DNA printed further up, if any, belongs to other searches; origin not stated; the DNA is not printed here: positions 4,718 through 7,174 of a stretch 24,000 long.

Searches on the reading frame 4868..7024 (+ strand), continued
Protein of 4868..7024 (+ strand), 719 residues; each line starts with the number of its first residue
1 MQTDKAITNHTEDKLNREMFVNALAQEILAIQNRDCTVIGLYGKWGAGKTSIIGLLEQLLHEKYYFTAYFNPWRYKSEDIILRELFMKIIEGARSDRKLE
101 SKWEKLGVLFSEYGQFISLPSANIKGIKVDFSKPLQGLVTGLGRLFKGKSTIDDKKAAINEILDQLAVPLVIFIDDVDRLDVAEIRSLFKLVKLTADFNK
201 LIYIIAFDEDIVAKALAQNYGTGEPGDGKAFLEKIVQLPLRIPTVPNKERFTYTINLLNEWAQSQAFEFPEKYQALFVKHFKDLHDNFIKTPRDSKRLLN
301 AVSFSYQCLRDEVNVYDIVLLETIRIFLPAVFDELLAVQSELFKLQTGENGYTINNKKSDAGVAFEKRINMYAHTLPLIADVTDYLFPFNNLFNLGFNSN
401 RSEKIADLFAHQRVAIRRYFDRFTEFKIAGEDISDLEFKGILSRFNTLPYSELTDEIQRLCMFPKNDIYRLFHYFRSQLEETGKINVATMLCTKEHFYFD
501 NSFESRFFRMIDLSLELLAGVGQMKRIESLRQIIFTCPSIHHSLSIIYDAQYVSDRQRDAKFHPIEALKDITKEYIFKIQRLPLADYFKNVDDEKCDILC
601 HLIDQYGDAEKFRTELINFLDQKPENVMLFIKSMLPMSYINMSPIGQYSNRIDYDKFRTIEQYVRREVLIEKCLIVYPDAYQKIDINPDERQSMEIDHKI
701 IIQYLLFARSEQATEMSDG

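Call 56: get_annotated_region(hit=H19, flank=3000)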
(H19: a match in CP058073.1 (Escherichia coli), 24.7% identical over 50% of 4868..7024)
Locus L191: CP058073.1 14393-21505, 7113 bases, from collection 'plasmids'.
description: Escherichia coli strain RHB02-C09 plasmid pRHB02-C09_2, complete sequence
organism: Escherichia coli (NCBI taxid 562)
taxonomy: Bacteria; Pseudomonadota; Gammaproteobacteria; Enterobacterales; Enterobacteriaceae; Escherichia; Escherichia coli
host: -; source: culture,Pooled pig faecal samples collected from floor of farm; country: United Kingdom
typing (MOB-suite, as given by PLSDB): conjugative; replicon IncFIB,IncFIC,rep_cluster_2244; relaxase MOBF; mating-pair formation MPF_F
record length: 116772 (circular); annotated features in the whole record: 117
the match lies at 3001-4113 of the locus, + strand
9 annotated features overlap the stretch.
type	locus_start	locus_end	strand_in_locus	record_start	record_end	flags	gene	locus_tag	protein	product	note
CDS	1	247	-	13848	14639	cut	-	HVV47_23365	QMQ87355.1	phage integrase family protein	-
CDS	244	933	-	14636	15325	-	-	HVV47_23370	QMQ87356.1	hypothetical protein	-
CDS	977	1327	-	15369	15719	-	-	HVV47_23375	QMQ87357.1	hypothetical protein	-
CDS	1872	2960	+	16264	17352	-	pifC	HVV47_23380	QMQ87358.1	transcriptional repressor PifC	-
CDS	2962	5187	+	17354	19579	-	-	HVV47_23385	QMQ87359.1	phage T7 exclusion protein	-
CDS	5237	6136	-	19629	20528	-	-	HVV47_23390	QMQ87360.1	nucleotide-binding protein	-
CDS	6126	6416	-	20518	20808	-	-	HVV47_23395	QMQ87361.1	hypothetical protein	-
CDS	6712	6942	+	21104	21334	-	-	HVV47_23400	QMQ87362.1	AbrB/MazE/SpoVT family DNA-binding domain-containing protein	-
CDS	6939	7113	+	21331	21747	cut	-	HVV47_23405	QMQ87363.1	type II toxin-antitoxin system VapC family toxin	-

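Call 57: get_annotated_region(hit=H1, flank=6000)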
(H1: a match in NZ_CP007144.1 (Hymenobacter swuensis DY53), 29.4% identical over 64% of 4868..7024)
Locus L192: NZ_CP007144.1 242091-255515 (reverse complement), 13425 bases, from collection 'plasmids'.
description: Hymenobacter swuensis DY53 plasmid pHsw1, complete sequence
organism: Hymenobacter swuensis DY53 (NCBI taxid 1227739)
taxonomy: Bacteria; Bacteroidota; Cytophagia; Cytophagales; Hymenobacteraceae; Hymenobacter; Hymenobacter swuensis; Hymenobacter swuensis DY53
host: -; source: -; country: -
typing (MOB-suite, as given by PLSDB): mobilizable; replicon rep_cluster_1754; relaxase MOBB
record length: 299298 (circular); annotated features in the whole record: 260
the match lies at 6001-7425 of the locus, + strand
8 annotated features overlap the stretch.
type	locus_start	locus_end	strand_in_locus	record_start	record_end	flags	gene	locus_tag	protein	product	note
CDS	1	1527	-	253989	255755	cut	-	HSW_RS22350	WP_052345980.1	TauD/TfdA family dioxygenase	-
CDS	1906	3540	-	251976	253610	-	-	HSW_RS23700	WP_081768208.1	L-tyrosine/L-tryptophan isonitrile synthase family protein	-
CDS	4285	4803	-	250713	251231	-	-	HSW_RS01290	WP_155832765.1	hypothetical protein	-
CDS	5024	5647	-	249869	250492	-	-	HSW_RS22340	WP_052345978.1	DUF6000 family protein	-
CDS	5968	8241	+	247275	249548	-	-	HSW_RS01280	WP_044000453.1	KAP family NTPase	-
CDS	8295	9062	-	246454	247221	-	-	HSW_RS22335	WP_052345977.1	TIGR02391 family protein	-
CDS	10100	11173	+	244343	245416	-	-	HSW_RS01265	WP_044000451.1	hypothetical protein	-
CDS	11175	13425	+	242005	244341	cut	-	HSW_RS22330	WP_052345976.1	ThiF family adenylyltransferase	-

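Call 71: search_protein_families(library=pfam, proteins=[L086:10001-12184:+], max_evalue=0.01)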
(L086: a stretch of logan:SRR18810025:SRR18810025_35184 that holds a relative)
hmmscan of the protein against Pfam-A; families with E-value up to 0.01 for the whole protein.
L086:10001-12184:+ (728 aa): 5 families
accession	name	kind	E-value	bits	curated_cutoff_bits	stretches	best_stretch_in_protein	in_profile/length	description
PF07693.20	KAP_NTPase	-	5.6e-49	167.4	20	1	22-303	6-287/293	KAP family P-loop domain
PF13191.12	AAA_16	-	4.6e-09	37.4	32.6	1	24-196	12-160/167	AAA ATPase domain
PF13401.12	AAA_22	-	4.4e-07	30.7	27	1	35-200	4-114/130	AAA domain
PF00004.35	AAA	-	0.00021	22.2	21.2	0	41-197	3-97/131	ATPase family associated with various cellular activities (AAA)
PF01637.24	ATPase_2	-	0.00049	20.4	33.2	1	35-215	19-162/225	ATPase domain predominantly from Archaea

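Call 86: predict_structure(alignment_id=A2)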
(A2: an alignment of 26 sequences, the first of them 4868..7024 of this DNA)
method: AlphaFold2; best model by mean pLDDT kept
length: 719 residues; sequences in the alignment: 26
mean_pLDDT: 84.8   pTM: 0.77
mean pLDDT of the five models: 84.8, 83.4, 81.9, 81.8, 80.8
residues with pLDDT >= 90: 373; 70-90: 258; 50-70: 46; < 50: 42
segments of 3 or more residues with pLDDT < 50: 119-149, 348-351, 555-558
pLDDT, mean of each block of 10 residues (from residue 1): 78 86 92 87 89 92 89 77 84 76 81 66 33 33 39 82 87 90 85 85 93 84 83 90 89 95 92 93 95 93 94 96 97 94 68 61 92 92 91 66 82 93 92 93 96 96 91 91 96 86 64 91 95 94 90 56 88 96 91 88 94 95 93 86 76 90 94 93 77 85 92 67
secondary structure, 60 per line:
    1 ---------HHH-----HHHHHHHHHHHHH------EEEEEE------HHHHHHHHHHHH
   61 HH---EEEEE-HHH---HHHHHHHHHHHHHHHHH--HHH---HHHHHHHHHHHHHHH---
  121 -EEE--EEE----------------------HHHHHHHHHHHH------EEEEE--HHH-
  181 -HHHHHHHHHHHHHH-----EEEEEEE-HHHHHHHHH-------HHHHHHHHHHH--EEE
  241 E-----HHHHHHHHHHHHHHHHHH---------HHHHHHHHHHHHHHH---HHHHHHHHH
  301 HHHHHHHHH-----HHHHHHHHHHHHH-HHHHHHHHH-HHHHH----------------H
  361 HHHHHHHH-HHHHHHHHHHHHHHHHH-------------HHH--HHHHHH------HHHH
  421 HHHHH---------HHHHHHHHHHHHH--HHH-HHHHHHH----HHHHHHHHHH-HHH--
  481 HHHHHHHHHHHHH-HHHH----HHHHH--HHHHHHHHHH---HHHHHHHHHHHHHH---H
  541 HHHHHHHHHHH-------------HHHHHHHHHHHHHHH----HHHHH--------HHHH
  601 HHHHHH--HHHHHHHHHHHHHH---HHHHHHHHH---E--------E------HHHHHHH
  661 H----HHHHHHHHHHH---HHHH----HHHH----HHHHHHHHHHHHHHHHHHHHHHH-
elements in order (helices of 4 or more, strands of 3 or more residues): H18-30 E37-42 H49-62 E66-70 H78-94 H103-117 E122-124 E127-129 H152-163 E170-174 H182-195 E201-207 H209-217 H225-235 E238-241 H247-264 H274-288 H292-309 H315-327 H329-337 H339-343 H360-368 H370-386 H405-410 H417-425 H435-447 H454-460 H465-474 H481-493 H495-498 H503-507 H510-519 H523-536 H540-551 H565-579 H584-588 H597-606 H609-622 H626-634 H654-661 H666-676 H680-683 H688-691 H696-718

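Call 88: fold_search(model_id=the predicted structure, library=pdb)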
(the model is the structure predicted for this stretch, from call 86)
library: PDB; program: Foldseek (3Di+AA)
matches with E <= 10: 1172; with E <= 0.001: 81
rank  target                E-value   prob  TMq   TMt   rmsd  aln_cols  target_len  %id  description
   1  8hr7_A                4.1e-06  1.00  0.30  0.27  16.3       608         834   12  Structure of RdrA-RdrB complex (released 2023-02-01)
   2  8hra_C                1.7e-05  1.00  0.28  0.24  16.2       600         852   12  Structure of heptameric RdrA ring in RNA-loading state (released 2023-02-01)
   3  2qby_A                2.6e-05  1.00  0.26  0.45  11.8       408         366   15  Crystal structure of a heterodimer of Cdc6/Orc1 initiators bound to origin DNA (from S. solfataricus) (released 2007-09-11)
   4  8hr8_F                3.5e-05  1.00  0.31  0.28  24.0       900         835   11  Structure of heptameric RdrA ring (released 2023-02-01)
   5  8hr8_G                4.3e-05  1.00  0.31  0.27  23.7       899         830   12  Structure of heptameric RdrA ring (released 2023-02-01)
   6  8hrb_A                6.4e-05  1.00  0.29  0.26  22.6       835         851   11  Structure of tetradecameric RdrA ring in RNA-loading state (released 2023-02-01)
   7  8hr8_C                7.0e-05  1.00  0.29  0.26  22.8       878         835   12  Structure of heptameric RdrA ring (released 2023-02-01)
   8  8hr8_E                7.3e-05  1.00  0.30  0.27  15.1       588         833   12  Structure of heptameric RdrA ring (released 2023-02-01)
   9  8hr8_A                8.3e-05  1.00  0.32  0.28  19.3       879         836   12  Structure of heptameric RdrA ring (released 2023-02-01)
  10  2v1u_A                1.0e-04  1.00  0.22  0.37  13.2       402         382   13  STRUCTURE OF THE AEROPYRUM PERNIX ORC1 PROTEIN IN COMPLEX WITH DNA (released 2007-09-18)
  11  6pxl_A                1.0e-04  1.00  0.20  0.33  20.3       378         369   12  3.74 Angstroms resolution structure of HlsU with an axial-channel plug (released 2020-07-29)
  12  5v8f_D                1.1e-04  1.00  0.20  0.29  22.4       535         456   12  Structural basis of MCM2-7 replicative helicase loading by ORC-Cdc6 and Cdt1 (released 2017-05-10)
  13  7mca_E                1.5e-04  1.00  0.25  0.36  18.8       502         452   13  Structure of the S. cerevisiae origin recognition complex bound to the replication initiator Cdc6 and the ARS1 origin  (released 2021-06-02)
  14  6pxi_F                1.5e-04  1.00  0.19  0.32  18.3       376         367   13  The crystal structure of a singly capped HslUV complex with an axial pore plug and a HslU E257Q mutation (released 2020-07-29)
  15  7pbl_A                1.5e-04  1.00  0.22  0.43   9.5       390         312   12  RuvAB branch migration motor complexed to the Holliday junction - RuvB AAA+ state s1 [t2 dataset] (released 2022-09-14)
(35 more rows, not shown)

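Call 89: find_encoding_contigs(protein=P0047, flank=8000, max_places=3)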
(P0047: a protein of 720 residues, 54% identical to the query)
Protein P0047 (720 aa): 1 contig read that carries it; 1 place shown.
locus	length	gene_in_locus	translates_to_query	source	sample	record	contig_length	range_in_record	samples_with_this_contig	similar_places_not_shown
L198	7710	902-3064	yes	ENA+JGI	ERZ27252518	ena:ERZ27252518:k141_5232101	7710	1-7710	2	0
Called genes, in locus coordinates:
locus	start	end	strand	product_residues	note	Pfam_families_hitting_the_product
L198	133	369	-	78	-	PF01541:GIY-YIG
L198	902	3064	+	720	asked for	PF01637:ATPase_2 (faint), PF07693:KAP_NTPase, PF13191:AAA_16 (weak)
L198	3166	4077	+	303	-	-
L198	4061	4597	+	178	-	-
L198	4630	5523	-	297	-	-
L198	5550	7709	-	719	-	?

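Call 94: search_protein_families(library=padloc, proteins=[L190:6368-7978:+], max_evalue=0.00001)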
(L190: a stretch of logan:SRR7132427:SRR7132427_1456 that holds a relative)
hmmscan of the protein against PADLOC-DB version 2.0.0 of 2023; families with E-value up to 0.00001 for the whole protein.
L190:6368-7978:+ (537 aa): 4 families
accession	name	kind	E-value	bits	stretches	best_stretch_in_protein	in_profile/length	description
PDLC03977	PD-Lambda-1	-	7.5e-111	369.4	1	122-516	82-485/496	-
PDLC03976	PD-Lambda-1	-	2.2e-110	367.8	1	9-514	17-484/491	-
PDLC05041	PDC-S57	-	9.6e-19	65.8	1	385-529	3-136/212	-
PDLC05042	PDC-S57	-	3.7e-08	31.3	1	382-509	2-130/245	-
